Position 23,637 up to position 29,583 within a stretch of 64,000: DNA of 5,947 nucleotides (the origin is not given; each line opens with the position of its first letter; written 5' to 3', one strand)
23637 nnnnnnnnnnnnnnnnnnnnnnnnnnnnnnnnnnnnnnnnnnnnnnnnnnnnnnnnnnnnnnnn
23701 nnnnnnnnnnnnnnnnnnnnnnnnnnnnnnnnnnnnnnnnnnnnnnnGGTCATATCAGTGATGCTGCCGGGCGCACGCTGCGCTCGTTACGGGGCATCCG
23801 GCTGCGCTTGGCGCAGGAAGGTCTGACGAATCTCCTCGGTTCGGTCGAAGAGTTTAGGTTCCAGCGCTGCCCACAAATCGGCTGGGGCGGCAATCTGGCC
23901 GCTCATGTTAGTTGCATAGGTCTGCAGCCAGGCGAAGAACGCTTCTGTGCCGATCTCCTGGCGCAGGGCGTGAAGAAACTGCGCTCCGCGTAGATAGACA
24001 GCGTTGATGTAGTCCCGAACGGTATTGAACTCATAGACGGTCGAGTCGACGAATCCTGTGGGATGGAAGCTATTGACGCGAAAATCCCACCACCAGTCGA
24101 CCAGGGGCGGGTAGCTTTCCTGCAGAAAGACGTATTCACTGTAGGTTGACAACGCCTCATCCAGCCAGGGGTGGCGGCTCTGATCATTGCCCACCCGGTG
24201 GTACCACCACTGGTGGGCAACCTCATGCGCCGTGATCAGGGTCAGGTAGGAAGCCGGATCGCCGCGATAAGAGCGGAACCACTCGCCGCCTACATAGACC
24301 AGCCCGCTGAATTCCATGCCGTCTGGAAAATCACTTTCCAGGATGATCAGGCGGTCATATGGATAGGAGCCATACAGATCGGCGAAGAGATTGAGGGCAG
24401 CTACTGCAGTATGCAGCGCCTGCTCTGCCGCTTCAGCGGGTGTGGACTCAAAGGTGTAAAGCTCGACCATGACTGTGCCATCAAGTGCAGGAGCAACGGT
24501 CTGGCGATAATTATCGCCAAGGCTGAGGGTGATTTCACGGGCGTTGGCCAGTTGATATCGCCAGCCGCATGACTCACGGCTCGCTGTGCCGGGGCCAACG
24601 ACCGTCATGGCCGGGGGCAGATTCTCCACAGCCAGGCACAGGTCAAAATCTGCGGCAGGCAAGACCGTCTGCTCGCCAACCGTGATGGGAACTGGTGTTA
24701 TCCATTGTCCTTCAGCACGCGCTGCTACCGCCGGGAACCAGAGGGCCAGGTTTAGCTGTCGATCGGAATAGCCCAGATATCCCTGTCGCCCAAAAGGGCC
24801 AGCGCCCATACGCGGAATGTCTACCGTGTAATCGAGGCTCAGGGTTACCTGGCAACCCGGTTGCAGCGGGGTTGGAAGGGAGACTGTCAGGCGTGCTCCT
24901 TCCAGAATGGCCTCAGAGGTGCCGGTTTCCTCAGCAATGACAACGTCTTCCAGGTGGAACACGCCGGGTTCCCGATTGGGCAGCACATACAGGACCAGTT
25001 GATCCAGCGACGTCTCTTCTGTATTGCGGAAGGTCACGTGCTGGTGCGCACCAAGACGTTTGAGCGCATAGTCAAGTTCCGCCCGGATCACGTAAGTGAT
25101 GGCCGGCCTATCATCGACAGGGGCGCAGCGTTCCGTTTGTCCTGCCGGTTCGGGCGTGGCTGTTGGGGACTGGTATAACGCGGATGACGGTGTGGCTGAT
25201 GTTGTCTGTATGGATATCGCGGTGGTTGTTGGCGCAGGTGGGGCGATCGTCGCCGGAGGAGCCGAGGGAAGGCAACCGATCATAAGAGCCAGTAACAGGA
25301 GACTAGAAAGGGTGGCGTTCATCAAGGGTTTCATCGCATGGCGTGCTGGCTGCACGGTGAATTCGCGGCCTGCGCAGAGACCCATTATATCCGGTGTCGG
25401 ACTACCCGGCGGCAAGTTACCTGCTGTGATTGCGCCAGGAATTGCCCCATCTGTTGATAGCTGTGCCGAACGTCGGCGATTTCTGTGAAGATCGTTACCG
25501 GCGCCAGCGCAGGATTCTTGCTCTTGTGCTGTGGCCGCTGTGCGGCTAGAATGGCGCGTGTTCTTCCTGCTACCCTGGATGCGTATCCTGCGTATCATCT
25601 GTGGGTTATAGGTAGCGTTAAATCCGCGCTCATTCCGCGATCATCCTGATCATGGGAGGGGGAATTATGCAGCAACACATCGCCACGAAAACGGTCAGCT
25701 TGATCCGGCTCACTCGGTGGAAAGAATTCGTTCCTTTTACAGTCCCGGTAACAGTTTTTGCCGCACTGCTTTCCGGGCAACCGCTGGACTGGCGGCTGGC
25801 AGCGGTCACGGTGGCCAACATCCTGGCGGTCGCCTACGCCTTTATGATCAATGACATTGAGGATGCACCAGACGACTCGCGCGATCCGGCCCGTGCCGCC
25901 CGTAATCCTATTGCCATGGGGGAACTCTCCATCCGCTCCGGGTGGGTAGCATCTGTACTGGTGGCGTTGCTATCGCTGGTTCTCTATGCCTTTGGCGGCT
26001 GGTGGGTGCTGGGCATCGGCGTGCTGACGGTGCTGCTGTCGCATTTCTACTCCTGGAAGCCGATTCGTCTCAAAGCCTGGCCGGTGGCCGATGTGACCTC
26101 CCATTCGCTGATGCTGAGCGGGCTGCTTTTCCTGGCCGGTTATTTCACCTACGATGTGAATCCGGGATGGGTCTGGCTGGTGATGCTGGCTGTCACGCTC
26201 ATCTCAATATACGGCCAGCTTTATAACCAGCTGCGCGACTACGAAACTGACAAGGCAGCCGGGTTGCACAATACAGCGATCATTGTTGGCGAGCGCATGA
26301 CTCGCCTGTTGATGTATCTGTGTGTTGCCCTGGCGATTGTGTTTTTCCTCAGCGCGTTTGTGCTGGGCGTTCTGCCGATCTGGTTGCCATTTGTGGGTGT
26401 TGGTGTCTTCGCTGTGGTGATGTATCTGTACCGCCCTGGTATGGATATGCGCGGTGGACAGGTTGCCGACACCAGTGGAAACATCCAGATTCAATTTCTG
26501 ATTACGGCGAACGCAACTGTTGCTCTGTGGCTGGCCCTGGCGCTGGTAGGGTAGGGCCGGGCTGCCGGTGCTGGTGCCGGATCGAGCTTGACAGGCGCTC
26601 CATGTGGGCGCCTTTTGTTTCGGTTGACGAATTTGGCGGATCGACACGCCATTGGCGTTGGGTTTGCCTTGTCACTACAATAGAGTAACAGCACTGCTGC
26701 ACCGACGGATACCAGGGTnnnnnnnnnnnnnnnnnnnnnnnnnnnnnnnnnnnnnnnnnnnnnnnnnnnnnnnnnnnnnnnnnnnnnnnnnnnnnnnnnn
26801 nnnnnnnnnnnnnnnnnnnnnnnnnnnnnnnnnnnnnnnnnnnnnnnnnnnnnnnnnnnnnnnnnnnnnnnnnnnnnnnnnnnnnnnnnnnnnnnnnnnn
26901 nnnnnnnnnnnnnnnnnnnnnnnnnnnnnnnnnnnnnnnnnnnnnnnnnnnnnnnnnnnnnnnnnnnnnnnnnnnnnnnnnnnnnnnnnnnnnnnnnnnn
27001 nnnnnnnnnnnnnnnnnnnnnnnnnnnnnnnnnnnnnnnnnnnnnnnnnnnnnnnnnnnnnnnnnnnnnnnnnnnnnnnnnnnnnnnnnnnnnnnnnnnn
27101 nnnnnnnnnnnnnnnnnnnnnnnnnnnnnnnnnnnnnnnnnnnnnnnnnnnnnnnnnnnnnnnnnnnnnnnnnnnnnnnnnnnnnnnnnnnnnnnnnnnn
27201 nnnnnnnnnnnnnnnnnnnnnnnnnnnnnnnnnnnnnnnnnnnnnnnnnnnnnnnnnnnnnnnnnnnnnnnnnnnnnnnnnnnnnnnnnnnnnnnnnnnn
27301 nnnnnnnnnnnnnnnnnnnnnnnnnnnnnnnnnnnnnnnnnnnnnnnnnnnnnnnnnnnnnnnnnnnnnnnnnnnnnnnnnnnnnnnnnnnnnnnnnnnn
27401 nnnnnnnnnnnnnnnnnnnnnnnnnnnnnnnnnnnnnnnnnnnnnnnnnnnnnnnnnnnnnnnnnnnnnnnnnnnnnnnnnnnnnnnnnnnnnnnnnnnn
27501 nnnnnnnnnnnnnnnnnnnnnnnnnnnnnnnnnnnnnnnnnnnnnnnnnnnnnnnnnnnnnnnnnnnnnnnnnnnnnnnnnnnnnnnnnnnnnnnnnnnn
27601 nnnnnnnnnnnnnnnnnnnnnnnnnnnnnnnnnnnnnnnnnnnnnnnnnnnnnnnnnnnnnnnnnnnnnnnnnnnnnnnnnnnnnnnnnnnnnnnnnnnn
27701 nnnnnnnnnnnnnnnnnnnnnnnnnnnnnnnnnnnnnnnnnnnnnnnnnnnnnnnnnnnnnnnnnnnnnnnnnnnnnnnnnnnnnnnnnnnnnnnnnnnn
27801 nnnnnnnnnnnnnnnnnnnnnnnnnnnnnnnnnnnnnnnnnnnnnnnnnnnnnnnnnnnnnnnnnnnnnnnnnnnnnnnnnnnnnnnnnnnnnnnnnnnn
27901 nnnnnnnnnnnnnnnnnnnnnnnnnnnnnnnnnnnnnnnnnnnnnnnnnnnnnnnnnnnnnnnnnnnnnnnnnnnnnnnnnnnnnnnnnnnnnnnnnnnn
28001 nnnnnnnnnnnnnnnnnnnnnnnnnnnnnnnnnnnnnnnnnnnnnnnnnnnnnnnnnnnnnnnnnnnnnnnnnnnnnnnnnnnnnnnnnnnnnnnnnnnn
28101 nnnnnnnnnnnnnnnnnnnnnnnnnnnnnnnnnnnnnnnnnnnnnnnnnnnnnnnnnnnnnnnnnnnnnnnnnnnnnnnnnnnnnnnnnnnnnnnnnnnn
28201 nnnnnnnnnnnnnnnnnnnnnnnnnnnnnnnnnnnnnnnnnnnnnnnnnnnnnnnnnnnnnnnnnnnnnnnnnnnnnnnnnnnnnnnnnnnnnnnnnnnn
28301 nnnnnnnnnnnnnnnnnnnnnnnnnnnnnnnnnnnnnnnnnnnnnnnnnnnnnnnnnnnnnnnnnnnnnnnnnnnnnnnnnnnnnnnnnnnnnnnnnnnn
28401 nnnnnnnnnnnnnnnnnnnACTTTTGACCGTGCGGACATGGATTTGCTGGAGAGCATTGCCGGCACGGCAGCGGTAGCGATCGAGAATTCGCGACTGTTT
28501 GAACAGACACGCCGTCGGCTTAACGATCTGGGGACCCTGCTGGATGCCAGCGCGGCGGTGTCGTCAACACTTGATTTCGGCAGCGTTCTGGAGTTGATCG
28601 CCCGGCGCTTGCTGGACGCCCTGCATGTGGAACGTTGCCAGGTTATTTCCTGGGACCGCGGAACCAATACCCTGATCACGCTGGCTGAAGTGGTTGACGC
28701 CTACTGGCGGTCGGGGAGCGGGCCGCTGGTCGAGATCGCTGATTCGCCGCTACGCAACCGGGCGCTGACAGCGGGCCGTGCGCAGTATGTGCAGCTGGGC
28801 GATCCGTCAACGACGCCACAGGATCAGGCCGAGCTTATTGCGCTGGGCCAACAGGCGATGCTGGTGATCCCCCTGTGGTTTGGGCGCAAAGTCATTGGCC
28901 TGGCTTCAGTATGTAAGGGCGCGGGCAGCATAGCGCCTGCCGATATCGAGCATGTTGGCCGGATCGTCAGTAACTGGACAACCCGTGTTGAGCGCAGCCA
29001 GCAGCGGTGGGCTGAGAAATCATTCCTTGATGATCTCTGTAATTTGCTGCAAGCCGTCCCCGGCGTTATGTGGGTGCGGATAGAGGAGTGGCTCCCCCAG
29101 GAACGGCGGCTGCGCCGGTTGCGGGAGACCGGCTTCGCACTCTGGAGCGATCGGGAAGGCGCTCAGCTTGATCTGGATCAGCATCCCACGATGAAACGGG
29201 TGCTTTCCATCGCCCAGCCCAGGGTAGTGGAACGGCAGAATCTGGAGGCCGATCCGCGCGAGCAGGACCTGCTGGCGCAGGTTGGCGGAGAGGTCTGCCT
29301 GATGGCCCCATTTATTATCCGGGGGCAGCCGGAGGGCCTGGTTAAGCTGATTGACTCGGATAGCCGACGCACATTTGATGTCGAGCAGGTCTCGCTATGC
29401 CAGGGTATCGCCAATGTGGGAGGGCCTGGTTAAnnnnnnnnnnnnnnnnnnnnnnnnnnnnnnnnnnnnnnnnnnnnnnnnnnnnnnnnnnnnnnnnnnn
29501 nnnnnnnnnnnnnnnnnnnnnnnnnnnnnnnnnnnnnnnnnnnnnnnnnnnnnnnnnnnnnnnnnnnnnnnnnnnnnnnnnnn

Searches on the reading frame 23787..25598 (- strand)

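Call 46: search_protein_families(library=pfam, proteins=[window:23787-25598:-], max_evalue=0.001)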
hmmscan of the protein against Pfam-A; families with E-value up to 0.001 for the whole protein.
window:23787-25598:- (603 aa): 1 family
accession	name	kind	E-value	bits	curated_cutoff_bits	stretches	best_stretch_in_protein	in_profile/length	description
PF01433.26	Peptidase_M1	-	1.6e-15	57.7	27.7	1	394-582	2-206/218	Peptidase family M1 domain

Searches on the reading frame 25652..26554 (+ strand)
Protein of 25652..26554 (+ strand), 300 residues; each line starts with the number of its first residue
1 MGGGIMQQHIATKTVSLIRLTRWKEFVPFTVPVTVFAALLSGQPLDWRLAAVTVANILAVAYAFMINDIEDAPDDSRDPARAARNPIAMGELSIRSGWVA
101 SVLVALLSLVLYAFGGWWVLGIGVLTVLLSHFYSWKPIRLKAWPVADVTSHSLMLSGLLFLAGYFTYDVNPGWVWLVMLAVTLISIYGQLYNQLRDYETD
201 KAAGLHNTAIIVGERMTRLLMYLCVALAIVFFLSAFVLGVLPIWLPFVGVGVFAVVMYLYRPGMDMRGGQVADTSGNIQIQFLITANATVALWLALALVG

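Call 46: search_protein_families(library=pfam, proteins=[window:25652-26554:+], max_evalue=0.001)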
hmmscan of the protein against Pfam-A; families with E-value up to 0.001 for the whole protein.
window:25652-26554:+ (300 aa): 1 family
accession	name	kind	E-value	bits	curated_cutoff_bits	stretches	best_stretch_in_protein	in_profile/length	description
PF01040.23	UbiA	-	7.8e-28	97.9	34.2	1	31-260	3-228/250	UbiA prenyltransferase family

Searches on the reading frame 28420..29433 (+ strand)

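Call 49: search_protein_families(library=pfam, proteins=[window:28420-29433:+], max_evalue=1)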
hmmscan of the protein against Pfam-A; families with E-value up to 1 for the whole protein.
window:28420-29433:+ (337 aa): 3 families
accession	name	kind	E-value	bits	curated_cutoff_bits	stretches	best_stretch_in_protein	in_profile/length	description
PF01590.32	GAF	-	3.8e-10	40.8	22.4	2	55-166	4-109/133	GAF domain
PF13492.12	GAF_3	-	3.5e-07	31.1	27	1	56-161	5-97/129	GAF domain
PF13185.12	GAF_2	-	4.5e-07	30.6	28.6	2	54-168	5-113/136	GAF domain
